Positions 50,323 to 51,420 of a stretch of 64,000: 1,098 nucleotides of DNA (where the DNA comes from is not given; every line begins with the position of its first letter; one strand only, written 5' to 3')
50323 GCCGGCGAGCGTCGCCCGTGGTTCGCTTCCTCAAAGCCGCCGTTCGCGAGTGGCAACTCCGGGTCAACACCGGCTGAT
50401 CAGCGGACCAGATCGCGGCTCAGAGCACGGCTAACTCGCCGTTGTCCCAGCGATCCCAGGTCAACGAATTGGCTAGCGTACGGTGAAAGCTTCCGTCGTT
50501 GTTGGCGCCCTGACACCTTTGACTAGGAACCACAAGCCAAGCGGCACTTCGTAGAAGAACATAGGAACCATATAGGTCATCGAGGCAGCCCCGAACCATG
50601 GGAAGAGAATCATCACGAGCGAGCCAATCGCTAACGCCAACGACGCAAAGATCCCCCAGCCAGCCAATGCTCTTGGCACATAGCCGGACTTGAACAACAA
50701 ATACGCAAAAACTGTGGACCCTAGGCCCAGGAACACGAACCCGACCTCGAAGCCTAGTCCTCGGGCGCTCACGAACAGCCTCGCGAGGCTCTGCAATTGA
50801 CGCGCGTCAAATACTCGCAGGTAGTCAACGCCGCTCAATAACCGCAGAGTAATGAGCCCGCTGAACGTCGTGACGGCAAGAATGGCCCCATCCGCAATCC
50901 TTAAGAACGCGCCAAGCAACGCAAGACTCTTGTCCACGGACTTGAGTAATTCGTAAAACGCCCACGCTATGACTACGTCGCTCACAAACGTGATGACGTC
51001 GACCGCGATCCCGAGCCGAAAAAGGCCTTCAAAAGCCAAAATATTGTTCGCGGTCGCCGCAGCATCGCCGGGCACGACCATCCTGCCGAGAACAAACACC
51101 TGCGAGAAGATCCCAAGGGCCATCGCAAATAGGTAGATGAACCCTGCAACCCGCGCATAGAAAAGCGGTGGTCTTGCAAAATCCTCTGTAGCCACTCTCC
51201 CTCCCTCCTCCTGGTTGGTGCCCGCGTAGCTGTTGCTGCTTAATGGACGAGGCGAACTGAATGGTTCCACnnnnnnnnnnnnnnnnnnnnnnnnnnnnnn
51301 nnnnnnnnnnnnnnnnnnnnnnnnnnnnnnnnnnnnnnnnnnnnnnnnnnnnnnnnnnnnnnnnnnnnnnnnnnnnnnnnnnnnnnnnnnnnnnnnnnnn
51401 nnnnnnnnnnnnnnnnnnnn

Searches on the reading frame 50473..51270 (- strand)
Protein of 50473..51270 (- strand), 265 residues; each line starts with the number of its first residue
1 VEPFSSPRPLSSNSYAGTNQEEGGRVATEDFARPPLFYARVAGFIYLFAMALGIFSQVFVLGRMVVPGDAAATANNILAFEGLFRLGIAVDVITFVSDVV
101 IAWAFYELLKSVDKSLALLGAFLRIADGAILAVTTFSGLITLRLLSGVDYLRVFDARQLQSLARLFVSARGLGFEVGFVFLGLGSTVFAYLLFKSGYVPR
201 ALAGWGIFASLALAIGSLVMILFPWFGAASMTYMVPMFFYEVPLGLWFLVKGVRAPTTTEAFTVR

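Call 18: search_protein_families(library=pfam, proteins=[window:50473-51270:-], max_evalue=0.01)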
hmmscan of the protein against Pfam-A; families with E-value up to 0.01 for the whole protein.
window:50473-51270:- (265 aa): 1 family
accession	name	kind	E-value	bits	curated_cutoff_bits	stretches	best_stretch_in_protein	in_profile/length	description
PF14329.11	DUF4386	-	3e-48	165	27.6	1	41-252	1-210/210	Domain of unknown function (DUF4386)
